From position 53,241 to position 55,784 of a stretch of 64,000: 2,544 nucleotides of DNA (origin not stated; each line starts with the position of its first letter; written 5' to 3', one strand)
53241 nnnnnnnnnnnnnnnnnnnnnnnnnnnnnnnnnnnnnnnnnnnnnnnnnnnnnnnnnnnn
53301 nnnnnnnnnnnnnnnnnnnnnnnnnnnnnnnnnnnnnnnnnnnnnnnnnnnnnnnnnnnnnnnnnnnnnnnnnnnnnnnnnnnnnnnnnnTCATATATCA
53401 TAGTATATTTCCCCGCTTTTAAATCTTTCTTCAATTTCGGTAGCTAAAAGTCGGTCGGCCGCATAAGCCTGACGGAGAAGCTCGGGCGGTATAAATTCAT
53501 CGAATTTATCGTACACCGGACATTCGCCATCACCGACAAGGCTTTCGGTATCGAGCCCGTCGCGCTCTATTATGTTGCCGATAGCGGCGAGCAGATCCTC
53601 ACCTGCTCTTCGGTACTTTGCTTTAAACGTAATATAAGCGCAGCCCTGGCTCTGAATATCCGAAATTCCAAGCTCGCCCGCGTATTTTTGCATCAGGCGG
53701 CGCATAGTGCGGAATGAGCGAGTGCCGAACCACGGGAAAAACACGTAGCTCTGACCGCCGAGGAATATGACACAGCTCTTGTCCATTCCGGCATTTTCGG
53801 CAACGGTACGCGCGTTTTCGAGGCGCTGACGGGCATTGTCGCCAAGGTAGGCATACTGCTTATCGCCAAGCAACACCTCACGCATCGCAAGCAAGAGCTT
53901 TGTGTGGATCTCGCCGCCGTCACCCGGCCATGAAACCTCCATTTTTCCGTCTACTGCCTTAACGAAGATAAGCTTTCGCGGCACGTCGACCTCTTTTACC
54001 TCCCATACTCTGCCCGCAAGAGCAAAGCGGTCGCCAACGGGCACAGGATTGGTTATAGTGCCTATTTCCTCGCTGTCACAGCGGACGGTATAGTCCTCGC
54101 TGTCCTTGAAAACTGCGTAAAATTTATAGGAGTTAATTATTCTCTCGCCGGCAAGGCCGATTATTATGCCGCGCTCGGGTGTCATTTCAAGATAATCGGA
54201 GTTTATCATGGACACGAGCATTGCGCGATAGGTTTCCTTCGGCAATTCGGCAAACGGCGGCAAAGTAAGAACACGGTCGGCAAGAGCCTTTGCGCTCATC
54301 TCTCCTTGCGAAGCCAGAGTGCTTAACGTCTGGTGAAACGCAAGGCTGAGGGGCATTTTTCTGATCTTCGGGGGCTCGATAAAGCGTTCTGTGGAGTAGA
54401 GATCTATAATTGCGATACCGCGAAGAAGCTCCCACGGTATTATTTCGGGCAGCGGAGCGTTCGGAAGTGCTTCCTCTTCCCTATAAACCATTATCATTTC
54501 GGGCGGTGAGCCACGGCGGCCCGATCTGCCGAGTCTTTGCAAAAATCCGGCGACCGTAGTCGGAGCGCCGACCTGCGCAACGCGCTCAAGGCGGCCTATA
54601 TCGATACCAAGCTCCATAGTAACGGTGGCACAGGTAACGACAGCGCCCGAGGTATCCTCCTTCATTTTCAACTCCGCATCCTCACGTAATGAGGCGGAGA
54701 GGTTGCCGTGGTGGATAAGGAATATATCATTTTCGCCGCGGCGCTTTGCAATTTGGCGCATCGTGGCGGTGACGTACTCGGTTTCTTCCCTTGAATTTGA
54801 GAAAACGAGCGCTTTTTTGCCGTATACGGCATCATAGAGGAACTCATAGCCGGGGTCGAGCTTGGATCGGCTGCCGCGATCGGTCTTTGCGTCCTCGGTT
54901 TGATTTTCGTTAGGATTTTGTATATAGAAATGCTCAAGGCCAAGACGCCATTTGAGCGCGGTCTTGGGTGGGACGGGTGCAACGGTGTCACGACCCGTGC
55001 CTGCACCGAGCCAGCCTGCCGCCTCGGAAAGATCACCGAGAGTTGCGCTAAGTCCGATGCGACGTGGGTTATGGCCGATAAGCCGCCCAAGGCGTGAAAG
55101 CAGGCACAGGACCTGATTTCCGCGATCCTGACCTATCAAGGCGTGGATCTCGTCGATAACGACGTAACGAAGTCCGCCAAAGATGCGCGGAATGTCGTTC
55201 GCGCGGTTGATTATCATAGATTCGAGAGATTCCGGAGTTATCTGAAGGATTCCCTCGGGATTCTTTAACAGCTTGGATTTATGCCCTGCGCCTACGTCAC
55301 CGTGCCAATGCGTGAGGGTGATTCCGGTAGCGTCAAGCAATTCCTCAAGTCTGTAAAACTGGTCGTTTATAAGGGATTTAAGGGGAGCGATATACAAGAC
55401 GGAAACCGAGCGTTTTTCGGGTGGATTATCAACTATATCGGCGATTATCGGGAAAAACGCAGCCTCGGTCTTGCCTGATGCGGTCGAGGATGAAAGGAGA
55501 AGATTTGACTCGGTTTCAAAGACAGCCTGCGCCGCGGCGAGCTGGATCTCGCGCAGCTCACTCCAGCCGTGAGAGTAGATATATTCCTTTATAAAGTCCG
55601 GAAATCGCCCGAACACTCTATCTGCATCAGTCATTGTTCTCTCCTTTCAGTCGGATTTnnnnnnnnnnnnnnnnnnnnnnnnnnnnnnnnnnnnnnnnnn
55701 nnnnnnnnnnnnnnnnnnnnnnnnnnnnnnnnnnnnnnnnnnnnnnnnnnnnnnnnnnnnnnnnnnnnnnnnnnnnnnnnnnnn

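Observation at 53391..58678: TerB-N/TerB-C protein + DUF2791-like ATPase + Lhr-like helicase: a Shango-type triad of unknown mechanism in a core Clostridia-type chromosome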

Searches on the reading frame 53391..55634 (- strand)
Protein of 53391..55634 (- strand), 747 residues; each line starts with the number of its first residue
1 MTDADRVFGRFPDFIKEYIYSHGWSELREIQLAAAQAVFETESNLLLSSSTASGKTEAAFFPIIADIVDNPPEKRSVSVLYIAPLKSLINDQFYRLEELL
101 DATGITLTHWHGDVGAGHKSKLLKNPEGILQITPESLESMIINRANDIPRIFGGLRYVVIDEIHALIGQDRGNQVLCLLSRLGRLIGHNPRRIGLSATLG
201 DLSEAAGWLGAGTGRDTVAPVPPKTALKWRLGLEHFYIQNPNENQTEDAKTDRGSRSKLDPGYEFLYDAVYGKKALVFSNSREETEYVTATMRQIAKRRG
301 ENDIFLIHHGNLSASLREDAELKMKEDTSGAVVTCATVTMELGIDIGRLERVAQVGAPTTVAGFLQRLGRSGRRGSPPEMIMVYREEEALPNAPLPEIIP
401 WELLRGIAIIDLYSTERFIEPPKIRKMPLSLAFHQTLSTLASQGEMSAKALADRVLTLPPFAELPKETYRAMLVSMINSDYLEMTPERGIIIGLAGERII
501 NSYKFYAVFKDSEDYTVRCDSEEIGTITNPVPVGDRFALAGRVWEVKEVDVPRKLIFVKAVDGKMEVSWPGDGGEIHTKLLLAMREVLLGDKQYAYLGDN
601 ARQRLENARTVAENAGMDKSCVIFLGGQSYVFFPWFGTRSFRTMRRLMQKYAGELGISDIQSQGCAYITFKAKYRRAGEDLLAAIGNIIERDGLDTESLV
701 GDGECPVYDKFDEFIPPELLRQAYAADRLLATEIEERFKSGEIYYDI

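Call 3: search_protein_families(library=pfam, proteins=[window:53391-55634:-], max_evalue=0.01)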
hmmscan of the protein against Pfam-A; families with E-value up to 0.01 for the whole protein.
window:53391-55634:- (747 aa): 4 families
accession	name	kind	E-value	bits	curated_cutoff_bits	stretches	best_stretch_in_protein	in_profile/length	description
PF00270.35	DEAD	-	6.3e-28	98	26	1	29-200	2-161/167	DEAD/DEAH box helicase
PF00271.37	Helicase_C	-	7.4e-13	49.2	23.5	1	268-375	11-110/110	Helicase conserved C-terminal domain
PF04851.21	ResIII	-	2.2e-06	28.1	22.5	1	26-199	3-162/164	Type III restriction enzyme, res subunit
PF19306.5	WH_Lhr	-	0.00078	19.3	27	0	433-474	21-62/168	Large helicase-related protein, winged helix domain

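Call 4: search_protein_families(library=padloc, proteins=[window:53391-55634:-], max_evalue=0.01)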
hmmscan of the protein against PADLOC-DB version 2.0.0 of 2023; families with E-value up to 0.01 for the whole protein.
window:53391-55634:- (747 aa): 57 families (the best 25 are shown)
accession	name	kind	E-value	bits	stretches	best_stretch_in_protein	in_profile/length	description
PDLC03960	SngC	-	4.2e-236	784.1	1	7-733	5-712/720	-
PDLC02503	BrxHI|BrxHII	-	5.1e-124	413.1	1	20-658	18-614/698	BrxHI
PDLC02501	BrxHI|BrxHII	-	1.9e-80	269.1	1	7-609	3-573/925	BrxHI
PDLC02897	DpdJ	-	1.3e-33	113.9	1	30-481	103-543/1570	DpdJ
PDLC00037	DruE3|DruE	-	7.7e-21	71.6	2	331-377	1058-1103/2055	SNF2 family N-terminal domain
PDLC00035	DruE3|DruE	-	1.8e-18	63.7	2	31-201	107-301/1460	SNF2 family N-terminal domain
PDLC02896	DpdJ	-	3.1e-18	62.9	3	123-223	333-435/1487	DpdJ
PDLC00036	DruE3|DruE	-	3.4e-18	62.2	2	37-169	103-253/2023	SNF2 family N-terminal domain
PDLC00013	DruE1|DruE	-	1.2e-15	54.5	2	332-384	1085-1136/1776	SNF2 family N-terminal domain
PDLC00192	HamB1|HamB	-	1.6e-15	53.9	1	25-213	267-448/1104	DEAD-box helicase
PDLC02864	DpdF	-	6.2e-13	46.4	1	264-388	226-342/610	DpdF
PDLC01761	Cas3b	-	2.1e-12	44.6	2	27-124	220-304/705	-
PDLC03928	PsyrT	-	3.6e-12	43.4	2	308-389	271-351/689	-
PDLC00015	DruE2|DruE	-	8.1e-12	41.6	2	326-380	1166-1220/1887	SNF2 family N-terminal domain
PDLC00194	HamB1|HamB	-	9.2e-12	41.6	1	33-211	236-405/995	DEAD-box helicase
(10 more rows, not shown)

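Call 5: search_protein_families(library=ncbifam, proteins=[window:53391-55634:-], max_evalue=0.01)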
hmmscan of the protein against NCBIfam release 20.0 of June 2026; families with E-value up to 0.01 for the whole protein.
window:53391-55634:- (747 aa): 25 families
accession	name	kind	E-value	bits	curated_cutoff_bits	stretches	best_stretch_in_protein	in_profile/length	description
TIGR04121.1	DEXH_lig_assoc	equivalog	5.6e-61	206.3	850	1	15-551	3-523/804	ligase-associated DNA damage response DEXH box helicase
NF010338.0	PRK13767.1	equivalog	1.2e-51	176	849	1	5-374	13-385/877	ATP-dependent helicase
TIGR03817.1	DECH_helic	hypoth_equivalog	1.4e-33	116.2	874.1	1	17-387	27-386/742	helicase/secretion neighborhood putative DEAH-box helicase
NF007284.0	PRK09751.1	equivalog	1.3e-31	108.8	1496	2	35-296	38-316/1538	ATP-dependent helicase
NF002654.0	PRK02362.1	equivalog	3.7e-19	68.5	887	1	11-332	8-302/739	ATP-dependent DNA helicase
NF002251.0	PRK01172.1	equivalog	4.5e-16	58.2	891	1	30-296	26-260/674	ATP-dependent DNA helicase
NF001308.0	PRK00254.1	equivalog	3.8e-15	55.2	1216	1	15-292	12-258/720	ATP-dependent DNA helicase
NF041067.1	DpdJ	equivalog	6.3e-15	53.9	800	2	156-223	363-428/1482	protein DpdJ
TIGR00614.1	recQ_fam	subfamily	6.5e-14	51.6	219.8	1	264-388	218-334/470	RecQ family ATP-dependent DNA helicase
NF040935.1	helicase_Hel308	equivalog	4.1e-13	48.4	1200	1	14-297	14-269/704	ATP-dependent DNA helicase Hel308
TIGR01389.1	recQ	equivalog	3.2e-10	39.1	640.2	1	273-387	225-331/591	DNA helicase RecQ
NF008394.0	PRK11192.1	equivalog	4.3e-10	39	507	2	273-376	248-343/441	ATP-dependent RNA helicase SrmB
NF053631.1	RNA_helic_CshA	equivalog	4.7e-08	32.3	646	1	16-162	11-149/434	degradosome RNA helicase CshA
NF041063.1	DpdF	equivalog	6.9e-08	31.5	550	1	35-164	149-280/813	protein DpdF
TIGR01587.1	cas3_core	equivalog_domain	7.6e-07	28.6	102.45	0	46-109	3-62/358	CRISPR-associated helicase Cas3'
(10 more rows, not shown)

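Call 21: search_solved_structures(query=window:53391-55634:-, max_evalue=0.00001)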
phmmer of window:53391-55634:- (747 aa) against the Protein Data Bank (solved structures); distinct sequences matched with E-value up to 0.00001: 51.
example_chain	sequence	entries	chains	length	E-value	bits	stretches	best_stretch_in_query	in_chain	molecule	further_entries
5v9x_A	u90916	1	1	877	1.7e-28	102.4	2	8-297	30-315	ATP-dependent DNA helicase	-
7lhl_A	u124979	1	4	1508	9.4e-28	100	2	8-296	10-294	ATP-dependent DNA helicase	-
6znp_A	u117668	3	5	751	3.9e-26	94.6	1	14-384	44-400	Uncharacterized ATP-dependent helicase YprA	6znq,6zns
8alz_B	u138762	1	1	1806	2.5e-24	88.7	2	18-226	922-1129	Activating signal cointegrator 1 complex subunit 3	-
4f92_B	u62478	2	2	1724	6.6e-21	77.3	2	22-215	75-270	U5 small nuclear ribonucleoprotein 200 kDa helicase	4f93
6qdv_B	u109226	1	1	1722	6.6e-21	77.3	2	22-215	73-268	U5 small nuclear ribonucleoprotein 200 kDa helicase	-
4f91_B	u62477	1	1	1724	6.7e-21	77.3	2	22-215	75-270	U5 small nuclear ribonucleoprotein 200 kDa helicase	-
5urj_A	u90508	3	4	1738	6.8e-21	77.3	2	22-215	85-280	U5 small nuclear ribonucleoprotein 200 kDa helicase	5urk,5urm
4kit_B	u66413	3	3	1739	6.8e-21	77.3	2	22-215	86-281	U5 small nuclear ribonucleoprotein 200 kDa helicase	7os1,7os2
6s8q_B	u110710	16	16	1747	6.9e-21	77.3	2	22-215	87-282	U5 small nuclear ribonucleoprotein 200 kDa helicase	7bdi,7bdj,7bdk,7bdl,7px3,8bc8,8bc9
6s9i_B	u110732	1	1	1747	8.4e-21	77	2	22-215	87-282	U5 small nuclear ribonucleoprotein 200 kDa helicase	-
6s8o_B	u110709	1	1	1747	9.5e-21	76.8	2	22-215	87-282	U5 small nuclear ribonucleoprotein 200 kDa helicase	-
3jcr_C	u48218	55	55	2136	1.2e-20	76.4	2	22-215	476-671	hBrr2 | U5 small nuclear ribonucleoprotein 200 kDa helicase | Brr2, U5 small nuclear ribonucleoprotein 200 kDa helicase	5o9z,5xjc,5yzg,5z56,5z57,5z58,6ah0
7zpq_CA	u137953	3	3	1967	2.5e-20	75.4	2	25-305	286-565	SLH1 isoform 1 | RQC trigger complex helicase SLH1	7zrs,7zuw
6qv3_A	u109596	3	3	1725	5.5e-20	74.3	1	26-209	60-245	Pre-mRNA splicing helicase-like protein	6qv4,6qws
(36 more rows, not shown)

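Call 39: find_homologous_proteins(query=window:53391-55634:-, max_evalue=1e-10)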
Query window:53391-55634:- (747 aa): 8000 proteins with E <= 1e-10 among 8000 candidates; the best 120 are listed.
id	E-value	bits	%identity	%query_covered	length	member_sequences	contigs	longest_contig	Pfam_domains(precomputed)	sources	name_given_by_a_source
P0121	0.0e+0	1658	97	100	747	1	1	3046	PF00270.36,PF00271.38,PF04851.22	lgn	-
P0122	0.0e+0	1658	97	100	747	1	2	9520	PF00270.36,PF00271.38,PF04851.22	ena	-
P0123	0.0e+0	1658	97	100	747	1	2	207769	PF00270.36,PF00271.38,PF04851.22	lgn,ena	-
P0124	0.0e+0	1657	97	100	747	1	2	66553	PF00270.36,PF00271.38,PF04851.22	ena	-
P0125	0.0e+0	1656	97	100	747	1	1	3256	PF00270.36,PF00271.38,PF04851.22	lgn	-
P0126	0.0e+0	1655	97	100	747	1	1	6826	PF00270.36,PF00271.38,PF04851.22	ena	-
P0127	0.0e+0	1652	97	100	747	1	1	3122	PF00270.36,PF00271.38,PF04851.22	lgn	-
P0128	0.0e+0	1651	97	100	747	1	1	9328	PF00270.36,PF00271.38,PF04851.22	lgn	-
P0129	0.0e+0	1644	97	100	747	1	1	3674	PF00270.36,PF00271.38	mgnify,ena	mgnify:CR=1 FL=1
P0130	0.0e+0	1641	96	100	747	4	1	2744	PF00270.36,PF00271.38,PF04851.22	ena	-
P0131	0.0e+0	1627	96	100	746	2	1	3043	PF00270.36,PF00271.38,PF04851.22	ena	-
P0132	0.0e+0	1620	95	100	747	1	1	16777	PF00270.36,PF00271.38,PF04851.22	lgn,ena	-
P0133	0.0e+0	1620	95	100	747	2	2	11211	PF00270.36,PF00271.38,PF04851.22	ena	-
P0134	0.0e+0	1619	95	100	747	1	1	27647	PF00270.36,PF00271.38,PF04851.22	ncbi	-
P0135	0.0e+0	1618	95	100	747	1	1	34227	PF00270.36,PF00271.38,PF04851.22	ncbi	-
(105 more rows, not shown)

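Call 54: predict_structure(alignment_id=A2)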
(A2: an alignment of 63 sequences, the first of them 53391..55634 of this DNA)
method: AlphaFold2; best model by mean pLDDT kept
length: 747 residues; sequences in the alignment: 63
mean_pLDDT: 63.9   pTM: 0.54
mean pLDDT of the five models: 63.9, 62.1, 60.4, 56.9, 55.1
residues with pLDDT >= 90: 62; 70-90: 321; 50-70: 131; < 50: 233
segments of 3 or more residues with pLDDT < 50: 50-52, 224-397, 413-423, 501-513, 537-542, 562-576, 745-747
pLDDT, mean of each block of 10 residues (from residue 1): 75 82 62 85 80 69 88 85 63 72 81 57 83 81 82 91 69 83 89 75 79 85 39 28 38 31 28 26 32 37 33 38 44 27 20 23 27 23 25 46 59 45 59 83 86 84 84 86 88 72 29 58 59 54 65 73 32 51 84 62 75 82 82 82 90 92 75 88 91 88 60 69 80 86 53
secondary structure, 60 per line:
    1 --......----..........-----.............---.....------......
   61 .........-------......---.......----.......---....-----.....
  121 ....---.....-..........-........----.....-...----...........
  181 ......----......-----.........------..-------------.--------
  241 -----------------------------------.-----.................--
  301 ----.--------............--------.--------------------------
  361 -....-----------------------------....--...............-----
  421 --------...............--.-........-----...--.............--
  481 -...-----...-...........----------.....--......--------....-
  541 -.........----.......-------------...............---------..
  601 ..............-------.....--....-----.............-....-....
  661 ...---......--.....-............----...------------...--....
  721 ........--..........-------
elements in order (helices of 4 or more, strands of 3 or more residues): H3-8 H13-22 H28-40 E44-48 H55-69 E77-82 H86-92 H97-103 E107-110 H116-124 E128-132 H134-143 H145-152 E157-161 H170-186 E191-196 H202-210 H282-298 H314-325 H362-365 H395-398 H401-415 H429-443 H448-455 H466-478 E482-484 E490-492 H494-504 E515-519 E522-527 E536-539 E542-550 E555-561 H575-589 H599-614 E622-626 E629-632 H638-650 H652-655 E657-663 E667-672 H675-679 H681-692 H717-728 H731-740

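Call 59: fold_search(model_id=the predicted structure, library=pdb)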
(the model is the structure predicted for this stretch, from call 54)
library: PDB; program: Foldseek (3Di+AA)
matches with E <= 10: 1640; with E <= 0.001: 472
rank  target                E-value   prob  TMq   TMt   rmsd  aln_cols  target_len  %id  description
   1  5v9x_A                1.1e-16  1.00  0.50  0.49  15.1       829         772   21  Structure of Mycobacterium smegmatis helicase Lhr bound to ssDNA and AMP-PNP (released 2017-12-06)
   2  6znp_B                3.6e-14  1.00  0.40  0.43  18.2       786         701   18  Crystal Structure of DUF1998 helicase MrfA bound to DNA (released 2020-11-25)
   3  6znq_B                4.2e-13  1.00  0.40  0.41  17.7       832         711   17  Crystal Structure of DUF1998 helicase MrfA bound to DNA and AMPPNP (released 2020-11-25)
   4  6znp_A                4.7e-13  1.00  0.41  0.41  17.8       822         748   18  Crystal Structure of DUF1998 helicase MrfA bound to DNA (released 2020-11-25)
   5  6zns                  5.5e-13  1.00  0.37  0.43  18.0       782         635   18  Crystal Structure of DUF1998 helicase MrfA (released 2020-11-25)
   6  2zj5                  5.7e-11  1.00  0.35  0.38  16.5       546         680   20  Archaeal DNA helicase Hjm complexed with ADP in form 1 (released 2009-02-10)
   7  2p6r_A                2.7e-10  1.00  0.33  0.35  16.3       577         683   19  Crystal structure of superfamily 2 helicase Hel308 in complex with unwound DNA (released 2007-06-12)
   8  2zj2                  6.3e-10  1.00  0.35  0.39  14.6       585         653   18  Archaeal DNA helicase Hjm apo state in form 1 (released 2009-02-10)
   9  2va8_A                2.3e-09  1.00  0.34  0.37  14.5       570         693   20  DNA Repair Helicase Hel308 (released 2008-01-15)
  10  2zj8                  3.1e-09  1.00  0.34  0.36  15.7       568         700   20  Archaeal DNA helicase Hjm apo state in form 2 (released 2009-02-10)
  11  2va8_B                5.0e-09  1.00  0.35  0.37  24.0       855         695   16  DNA Repair Helicase Hel308 (released 2008-01-15)
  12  5dca_A                7.7e-09  1.00  0.23  0.09   3.8       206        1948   29  Crystal structure of yeast full length Brr2 in complex with Prp8 Jab1 domain (released 2015-12-16)
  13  7ujb_C                1.1e-08  1.00  0.34  0.39  21.7       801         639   17  N-terminal domain deletion variant of Eta (released 2022-08-10)
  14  9b15_A                1.4e-08  1.00  0.35  0.38  15.6       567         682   19  Superfamily 2 helicase Hel308 containing the beta-hairpin from DNA pol theta helicase-like domain (released 2025-03-19)
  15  7ujb_A                2.0e-08  1.00  0.33  0.38  15.0       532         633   21  N-terminal domain deletion variant of Eta (released 2022-08-10)
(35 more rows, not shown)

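Call 62: find_encoding_contigs(protein=P0123, flank=8000, max_places=2)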
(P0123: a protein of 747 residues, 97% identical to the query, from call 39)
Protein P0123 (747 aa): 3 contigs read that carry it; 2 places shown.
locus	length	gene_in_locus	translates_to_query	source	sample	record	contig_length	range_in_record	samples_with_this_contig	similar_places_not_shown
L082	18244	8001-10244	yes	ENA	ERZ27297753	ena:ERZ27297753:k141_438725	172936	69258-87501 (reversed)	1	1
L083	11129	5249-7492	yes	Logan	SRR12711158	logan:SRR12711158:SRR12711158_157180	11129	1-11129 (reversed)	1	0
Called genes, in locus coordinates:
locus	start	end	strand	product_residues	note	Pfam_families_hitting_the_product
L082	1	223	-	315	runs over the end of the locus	PF00892:EamA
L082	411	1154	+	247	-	PF00165:HTH_AraC (weak), PF12833:HTH_18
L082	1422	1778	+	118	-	PF05635:23S_rRNA_IVP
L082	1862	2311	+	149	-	-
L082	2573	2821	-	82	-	PF01084:Ribosomal_S18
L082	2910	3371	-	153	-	PF00436:SSB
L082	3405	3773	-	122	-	PF01250:Ribosomal_S6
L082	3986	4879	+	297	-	PF00288:GHMP_kinases_N, PF08544:GHMP_kinases_C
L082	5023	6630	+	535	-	PF13208:TerB_N, PF15615:TerB_C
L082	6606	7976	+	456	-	PF10923:BrxC_BrxD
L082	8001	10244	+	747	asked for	PF00270:DEAD, PF04851:ResIII (weak), PF00271:Helicase_C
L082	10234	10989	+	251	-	PF01209:Ubie_methyltran, PF02353:CMAS, PF13489:Methyltransf_23, PF05401:NodS, PF13847:Methyltransf_31, PF08241:Methyltransf_11, PF08242:Methyltransf_12, PF13649:Methyltransf_25, +1 more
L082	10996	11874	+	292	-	PF01430:HSP33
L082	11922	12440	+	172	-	PF02777:Sod_Fe_C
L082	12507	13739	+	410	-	PF00365:PFK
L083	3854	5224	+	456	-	PF10923:BrxC_BrxD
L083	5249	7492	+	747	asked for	PF00270:DEAD, PF04851:ResIII (weak), PF00271:Helicase_C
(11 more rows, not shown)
